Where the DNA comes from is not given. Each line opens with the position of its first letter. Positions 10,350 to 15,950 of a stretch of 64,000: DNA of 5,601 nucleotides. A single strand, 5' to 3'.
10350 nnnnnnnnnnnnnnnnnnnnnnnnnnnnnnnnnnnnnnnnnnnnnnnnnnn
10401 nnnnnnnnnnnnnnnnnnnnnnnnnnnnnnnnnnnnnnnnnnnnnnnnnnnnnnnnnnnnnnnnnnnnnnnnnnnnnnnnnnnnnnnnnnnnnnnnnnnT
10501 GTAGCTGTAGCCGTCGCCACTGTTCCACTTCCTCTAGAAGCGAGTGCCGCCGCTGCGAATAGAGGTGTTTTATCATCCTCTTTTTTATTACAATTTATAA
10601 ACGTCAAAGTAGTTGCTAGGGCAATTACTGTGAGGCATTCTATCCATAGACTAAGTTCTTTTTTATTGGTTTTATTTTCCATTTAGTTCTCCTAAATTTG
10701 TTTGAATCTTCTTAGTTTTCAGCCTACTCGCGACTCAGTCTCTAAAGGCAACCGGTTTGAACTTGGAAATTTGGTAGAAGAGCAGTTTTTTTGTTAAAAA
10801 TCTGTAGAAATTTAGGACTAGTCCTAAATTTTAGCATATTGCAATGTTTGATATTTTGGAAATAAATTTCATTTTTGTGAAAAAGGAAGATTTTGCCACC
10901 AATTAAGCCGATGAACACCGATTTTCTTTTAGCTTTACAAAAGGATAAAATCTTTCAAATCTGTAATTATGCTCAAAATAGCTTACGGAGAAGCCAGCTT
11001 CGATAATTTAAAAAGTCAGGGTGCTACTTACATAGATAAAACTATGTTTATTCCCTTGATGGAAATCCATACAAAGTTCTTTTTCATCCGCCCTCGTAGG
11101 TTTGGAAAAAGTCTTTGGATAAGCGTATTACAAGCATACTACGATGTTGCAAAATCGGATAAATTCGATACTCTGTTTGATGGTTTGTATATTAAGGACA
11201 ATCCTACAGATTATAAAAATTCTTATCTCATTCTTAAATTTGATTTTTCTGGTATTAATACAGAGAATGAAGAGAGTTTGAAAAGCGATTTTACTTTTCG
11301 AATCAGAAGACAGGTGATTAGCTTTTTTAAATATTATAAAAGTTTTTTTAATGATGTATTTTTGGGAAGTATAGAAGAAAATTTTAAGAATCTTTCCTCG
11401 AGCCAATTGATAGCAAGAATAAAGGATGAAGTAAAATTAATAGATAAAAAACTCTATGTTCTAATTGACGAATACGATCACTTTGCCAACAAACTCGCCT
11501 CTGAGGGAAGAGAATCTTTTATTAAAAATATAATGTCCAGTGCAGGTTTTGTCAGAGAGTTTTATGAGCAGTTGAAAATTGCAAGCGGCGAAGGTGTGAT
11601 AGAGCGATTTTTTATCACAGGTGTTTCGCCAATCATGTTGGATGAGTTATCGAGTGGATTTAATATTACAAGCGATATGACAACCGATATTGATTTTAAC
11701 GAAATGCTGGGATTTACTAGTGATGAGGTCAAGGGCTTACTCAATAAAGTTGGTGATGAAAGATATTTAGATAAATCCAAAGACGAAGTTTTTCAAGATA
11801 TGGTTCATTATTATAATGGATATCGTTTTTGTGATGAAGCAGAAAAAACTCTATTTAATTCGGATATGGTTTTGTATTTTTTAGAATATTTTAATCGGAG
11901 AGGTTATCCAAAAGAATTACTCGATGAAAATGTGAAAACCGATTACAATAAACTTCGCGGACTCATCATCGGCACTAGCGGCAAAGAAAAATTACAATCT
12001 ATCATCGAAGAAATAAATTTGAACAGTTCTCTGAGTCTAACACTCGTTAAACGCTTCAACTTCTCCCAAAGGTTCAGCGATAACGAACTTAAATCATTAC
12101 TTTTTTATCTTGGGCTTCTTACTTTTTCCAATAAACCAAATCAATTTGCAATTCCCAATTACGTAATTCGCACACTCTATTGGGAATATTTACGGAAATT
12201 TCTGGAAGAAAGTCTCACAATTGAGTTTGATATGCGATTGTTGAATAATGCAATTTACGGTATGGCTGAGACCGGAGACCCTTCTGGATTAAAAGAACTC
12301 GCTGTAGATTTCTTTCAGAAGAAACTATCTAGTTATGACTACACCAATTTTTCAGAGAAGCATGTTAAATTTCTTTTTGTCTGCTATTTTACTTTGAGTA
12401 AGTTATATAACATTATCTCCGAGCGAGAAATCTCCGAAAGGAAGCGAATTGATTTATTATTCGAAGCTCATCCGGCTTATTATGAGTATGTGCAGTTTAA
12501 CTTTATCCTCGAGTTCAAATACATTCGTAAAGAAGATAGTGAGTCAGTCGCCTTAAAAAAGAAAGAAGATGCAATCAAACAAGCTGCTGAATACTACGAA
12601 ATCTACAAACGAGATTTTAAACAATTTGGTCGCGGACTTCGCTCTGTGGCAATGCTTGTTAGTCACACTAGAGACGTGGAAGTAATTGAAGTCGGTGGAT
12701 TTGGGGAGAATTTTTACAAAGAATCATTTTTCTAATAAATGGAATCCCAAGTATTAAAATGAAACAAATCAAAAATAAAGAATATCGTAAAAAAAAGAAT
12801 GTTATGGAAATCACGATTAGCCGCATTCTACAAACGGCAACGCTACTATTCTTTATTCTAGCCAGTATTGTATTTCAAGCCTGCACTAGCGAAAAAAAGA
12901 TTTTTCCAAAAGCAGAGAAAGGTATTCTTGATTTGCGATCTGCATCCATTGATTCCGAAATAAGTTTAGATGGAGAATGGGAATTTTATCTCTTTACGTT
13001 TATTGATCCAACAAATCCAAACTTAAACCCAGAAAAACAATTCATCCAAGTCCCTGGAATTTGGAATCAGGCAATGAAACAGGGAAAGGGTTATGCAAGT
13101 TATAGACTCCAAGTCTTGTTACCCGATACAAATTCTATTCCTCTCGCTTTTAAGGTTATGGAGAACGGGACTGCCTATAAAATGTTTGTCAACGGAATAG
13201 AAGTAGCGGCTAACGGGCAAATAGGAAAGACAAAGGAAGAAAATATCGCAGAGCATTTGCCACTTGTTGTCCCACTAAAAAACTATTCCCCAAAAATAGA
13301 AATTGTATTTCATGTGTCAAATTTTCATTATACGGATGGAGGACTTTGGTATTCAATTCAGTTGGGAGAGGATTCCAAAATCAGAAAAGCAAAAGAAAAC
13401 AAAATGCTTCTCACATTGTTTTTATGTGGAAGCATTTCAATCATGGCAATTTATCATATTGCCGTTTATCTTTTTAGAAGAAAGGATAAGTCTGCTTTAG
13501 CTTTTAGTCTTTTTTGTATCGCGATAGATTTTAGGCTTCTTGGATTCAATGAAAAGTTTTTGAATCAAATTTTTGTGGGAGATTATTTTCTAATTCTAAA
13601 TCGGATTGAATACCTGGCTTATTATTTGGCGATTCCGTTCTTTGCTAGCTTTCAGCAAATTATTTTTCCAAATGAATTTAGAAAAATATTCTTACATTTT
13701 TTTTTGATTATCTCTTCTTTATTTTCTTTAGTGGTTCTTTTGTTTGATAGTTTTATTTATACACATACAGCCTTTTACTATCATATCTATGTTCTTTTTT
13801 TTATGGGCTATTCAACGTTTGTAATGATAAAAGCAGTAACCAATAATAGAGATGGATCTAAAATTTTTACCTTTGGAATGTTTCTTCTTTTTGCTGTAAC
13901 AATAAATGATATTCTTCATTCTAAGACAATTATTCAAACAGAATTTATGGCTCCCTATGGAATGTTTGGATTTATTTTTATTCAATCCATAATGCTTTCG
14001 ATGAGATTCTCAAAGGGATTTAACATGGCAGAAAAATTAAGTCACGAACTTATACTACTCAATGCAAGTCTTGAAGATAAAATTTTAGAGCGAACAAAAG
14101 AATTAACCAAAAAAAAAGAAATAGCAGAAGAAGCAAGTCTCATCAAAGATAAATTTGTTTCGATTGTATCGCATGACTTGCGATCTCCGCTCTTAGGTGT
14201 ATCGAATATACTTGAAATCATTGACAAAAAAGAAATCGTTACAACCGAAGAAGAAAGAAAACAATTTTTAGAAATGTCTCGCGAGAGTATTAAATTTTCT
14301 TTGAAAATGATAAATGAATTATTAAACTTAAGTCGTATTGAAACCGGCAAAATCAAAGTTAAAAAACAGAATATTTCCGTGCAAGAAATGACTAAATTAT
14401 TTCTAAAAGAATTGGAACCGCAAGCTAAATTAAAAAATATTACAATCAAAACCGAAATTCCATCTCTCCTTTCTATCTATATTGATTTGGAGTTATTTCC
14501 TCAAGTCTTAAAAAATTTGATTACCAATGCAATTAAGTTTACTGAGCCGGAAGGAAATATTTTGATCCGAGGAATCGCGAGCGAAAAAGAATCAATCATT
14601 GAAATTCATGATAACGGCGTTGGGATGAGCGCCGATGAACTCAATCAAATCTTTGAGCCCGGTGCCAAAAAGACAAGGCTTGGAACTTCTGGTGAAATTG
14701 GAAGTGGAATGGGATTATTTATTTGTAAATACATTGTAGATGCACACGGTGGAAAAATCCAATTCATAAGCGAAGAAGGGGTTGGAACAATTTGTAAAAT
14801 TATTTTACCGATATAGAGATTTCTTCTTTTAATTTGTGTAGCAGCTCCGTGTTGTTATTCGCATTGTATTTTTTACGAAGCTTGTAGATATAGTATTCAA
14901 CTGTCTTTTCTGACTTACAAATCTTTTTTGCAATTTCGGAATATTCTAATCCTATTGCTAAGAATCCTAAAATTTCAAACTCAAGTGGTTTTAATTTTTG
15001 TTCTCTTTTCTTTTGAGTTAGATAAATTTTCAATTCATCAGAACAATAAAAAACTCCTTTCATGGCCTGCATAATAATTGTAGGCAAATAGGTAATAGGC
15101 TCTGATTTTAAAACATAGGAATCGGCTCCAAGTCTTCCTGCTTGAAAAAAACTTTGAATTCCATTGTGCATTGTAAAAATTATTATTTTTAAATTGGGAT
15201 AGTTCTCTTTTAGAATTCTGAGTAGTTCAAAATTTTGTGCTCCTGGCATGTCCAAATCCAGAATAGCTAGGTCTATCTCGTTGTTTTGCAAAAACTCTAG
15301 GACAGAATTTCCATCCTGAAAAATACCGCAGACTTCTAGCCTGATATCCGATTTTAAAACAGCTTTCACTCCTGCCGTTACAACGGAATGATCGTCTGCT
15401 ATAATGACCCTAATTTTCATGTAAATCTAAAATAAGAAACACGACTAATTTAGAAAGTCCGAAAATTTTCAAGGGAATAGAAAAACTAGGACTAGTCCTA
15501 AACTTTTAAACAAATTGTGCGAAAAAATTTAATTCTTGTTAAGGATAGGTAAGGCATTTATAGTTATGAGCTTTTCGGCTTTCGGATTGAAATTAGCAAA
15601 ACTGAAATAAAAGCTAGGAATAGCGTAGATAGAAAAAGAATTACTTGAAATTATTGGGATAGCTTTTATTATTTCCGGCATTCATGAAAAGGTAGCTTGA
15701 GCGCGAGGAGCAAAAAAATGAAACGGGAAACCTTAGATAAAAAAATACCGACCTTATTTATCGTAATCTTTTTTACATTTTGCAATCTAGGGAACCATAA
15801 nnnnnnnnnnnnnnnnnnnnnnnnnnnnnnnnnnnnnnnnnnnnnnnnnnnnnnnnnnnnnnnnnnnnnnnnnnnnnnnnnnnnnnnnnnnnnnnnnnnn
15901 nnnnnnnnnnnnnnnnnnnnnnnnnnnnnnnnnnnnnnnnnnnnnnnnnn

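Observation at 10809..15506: Identical 22/24-bp palindromes bracket the AAA-ATPase / histidine kinase / response regulator block: a candidate operator pair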

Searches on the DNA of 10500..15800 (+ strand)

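Call 55: search_rna_families(source=window, start=10500, end=15800, threshold=evalue, max_evalue=1)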
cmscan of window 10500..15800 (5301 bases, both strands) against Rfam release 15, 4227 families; matches with E-value up to 1: 0.
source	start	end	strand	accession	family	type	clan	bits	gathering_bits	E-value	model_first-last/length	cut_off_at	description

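Call 56: search_dna_similar(query=window:10683-10968:+, collection=plasmids, mode=distant, max_rows=5)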
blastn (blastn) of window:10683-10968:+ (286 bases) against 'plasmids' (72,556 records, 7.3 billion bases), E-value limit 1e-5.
No match.

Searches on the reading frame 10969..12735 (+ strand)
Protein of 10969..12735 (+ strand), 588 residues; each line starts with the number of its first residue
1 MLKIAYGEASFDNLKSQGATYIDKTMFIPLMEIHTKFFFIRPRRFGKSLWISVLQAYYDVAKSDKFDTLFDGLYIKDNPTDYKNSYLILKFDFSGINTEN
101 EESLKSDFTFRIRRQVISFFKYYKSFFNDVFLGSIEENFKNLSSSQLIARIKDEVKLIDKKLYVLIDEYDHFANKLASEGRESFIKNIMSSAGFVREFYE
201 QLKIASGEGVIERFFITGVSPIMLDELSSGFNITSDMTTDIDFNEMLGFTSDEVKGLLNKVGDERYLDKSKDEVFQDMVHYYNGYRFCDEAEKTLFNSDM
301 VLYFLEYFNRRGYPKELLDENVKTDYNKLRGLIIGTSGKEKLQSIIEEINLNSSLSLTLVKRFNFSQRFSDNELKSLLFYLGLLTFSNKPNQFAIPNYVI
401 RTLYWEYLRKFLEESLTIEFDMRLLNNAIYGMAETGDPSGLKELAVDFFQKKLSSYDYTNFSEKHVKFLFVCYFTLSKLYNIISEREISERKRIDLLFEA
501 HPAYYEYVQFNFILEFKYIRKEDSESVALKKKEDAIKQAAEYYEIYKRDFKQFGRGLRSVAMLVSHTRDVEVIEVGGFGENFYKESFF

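Call 6: search_protein_families(library=pfam, proteins=[window:10969-12735:+])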
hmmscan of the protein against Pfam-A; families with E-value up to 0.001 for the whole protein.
window:10969-12735:+ (588 aa): 2 families
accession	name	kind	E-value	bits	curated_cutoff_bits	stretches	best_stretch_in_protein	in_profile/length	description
PF09820.16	AAA-ATPase_like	-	8.9e-47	159.9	26.1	1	6-227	2-200/201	Predicted AAA-ATPase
PF08011.17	PDDEXK_9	-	2.9e-10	40.5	25.5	1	462-564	2-95/105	PD-(D/E)XK nuclease superfamily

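Call 57: search_protein_families(library=ncbifam, proteins=[window:10969-12735:+], max_evalue=0.00001)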
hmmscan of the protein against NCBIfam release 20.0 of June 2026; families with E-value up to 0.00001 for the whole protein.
window:10969-12735:+ (588 aa): 0 families

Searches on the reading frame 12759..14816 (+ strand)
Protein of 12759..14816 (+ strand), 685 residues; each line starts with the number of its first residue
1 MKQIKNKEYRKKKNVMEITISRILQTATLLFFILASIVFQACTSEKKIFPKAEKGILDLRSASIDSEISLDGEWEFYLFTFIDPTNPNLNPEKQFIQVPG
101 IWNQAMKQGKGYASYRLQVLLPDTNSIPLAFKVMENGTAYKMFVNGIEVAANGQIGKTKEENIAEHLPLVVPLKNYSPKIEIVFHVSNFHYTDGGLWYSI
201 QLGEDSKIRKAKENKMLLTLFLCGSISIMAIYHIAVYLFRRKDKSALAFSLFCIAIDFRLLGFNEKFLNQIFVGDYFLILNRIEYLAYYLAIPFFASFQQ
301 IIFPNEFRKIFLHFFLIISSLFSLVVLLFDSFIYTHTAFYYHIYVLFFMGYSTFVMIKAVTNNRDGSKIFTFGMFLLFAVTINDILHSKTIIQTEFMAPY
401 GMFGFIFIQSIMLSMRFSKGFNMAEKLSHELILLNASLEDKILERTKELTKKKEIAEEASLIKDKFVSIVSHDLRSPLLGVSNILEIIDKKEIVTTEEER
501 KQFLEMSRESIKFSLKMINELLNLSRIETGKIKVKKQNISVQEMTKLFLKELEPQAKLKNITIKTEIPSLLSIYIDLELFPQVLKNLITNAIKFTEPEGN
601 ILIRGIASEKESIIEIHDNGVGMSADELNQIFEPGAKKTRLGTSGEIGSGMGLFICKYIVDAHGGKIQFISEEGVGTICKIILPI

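Call 6: search_protein_families(library=pfam, proteins=[window:12759-14816:+])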
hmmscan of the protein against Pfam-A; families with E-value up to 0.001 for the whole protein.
window:12759-14816:+ (685 aa): 3 families
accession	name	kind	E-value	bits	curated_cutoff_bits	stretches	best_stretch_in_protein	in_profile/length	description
PF02518.31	HATPase_c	-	3.9e-21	76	26.4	1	580-684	6-108/111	Histidine kinase-, DNA gyrase B-, and HSP90-like ATPase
PF07695.17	7TMR-DISM_7TM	-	5.8e-21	75.8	29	1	216-414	2-203/205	7TM diverse intracellular signalling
PF00512.31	HisKA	-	3.9e-12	46.5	26.9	1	463-530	2-66/66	His Kinase A (phospho-acceptor) domain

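Call 57: search_protein_families(library=ncbifam, proteins=[window:12759-14816:+], max_evalue=0.00001)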
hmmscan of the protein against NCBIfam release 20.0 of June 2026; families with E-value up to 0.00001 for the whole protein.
window:12759-14816:+ (685 aa): 72 families (the best 25 are shown)
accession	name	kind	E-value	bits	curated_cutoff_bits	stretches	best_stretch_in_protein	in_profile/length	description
NF033092.0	HK_WalK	equivalog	1e-41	143.2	725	1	463-685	372-594/594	cell wall metabolism sensor histidine kinase WalK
NF046044.1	PnpS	equivalog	2.1e-41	142.3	400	1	461-684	168-390/390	two-component system histidine kinase PnpS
TIGR02956.1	TMAO_torS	equivalog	6.4e-40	137.1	676.5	1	431-684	436-681/967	TMAO reductase system sensor histidine kinase/response regulator TorS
NF006800.0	PRK09303.1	equivalog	2.4e-39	135.4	342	1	438-685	130-377/383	histidine kinase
TIGR02966.1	phoR_proteo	equivalog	8.8e-39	133.4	334.2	1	440-681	95-331/333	phosphate regulon sensor histidine kinase PhoR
NF011874.0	PRK15347.1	equivalog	4.4e-38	130.9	852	1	436-685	371-614/921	two component system sensor kinase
NF041210.1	his_kin_PieS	equivalog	1.1e-37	130.1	850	1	446-684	233-469/474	two component system sensor histidine kinase PieS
NF053520.1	HK_Porph_FimS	equivalog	3.9e-35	121.2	600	1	433-683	365-615/618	sensor histidine kinase FimS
NF033091.0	HK_VanS_ACDEFG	equivalog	1.4e-34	119.6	400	1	436-675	47-285/293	vancomycin resistance histidine kinase VanS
NF041947.1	LuxQ_Vibrio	equivalog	8.5e-34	116.5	1200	1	442-685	451-696/843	quorum-sensing autoinducer 2 sensor kinase/phosphatase LuxQ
NF045595.1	HK_scytonemin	equivalog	2.2e-32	112.2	865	1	447-684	399-634/637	scytonemin biosynthesis sensor histidine kinase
NF007793.0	PRK10490.1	equivalog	9.5e-32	109.9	1123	1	436-684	640-881/895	two-component system sensor histidine kinase KdpD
NF045911.1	TCSHisKinNblS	equivalog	1.1e-31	109.9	1000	1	453-678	376-613/621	two-component system sensor histidine kinase NblS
NF008468.0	PRK11360.1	equivalog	1.5e-31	109.5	646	1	465-685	398-608/616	two-component system sensor histidine kinase AtoS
NF041735.1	hist_kin_RppB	equivalog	3.9e-31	108.3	400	1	465-684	218-438/438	two-component system sensor histidine kinase RppB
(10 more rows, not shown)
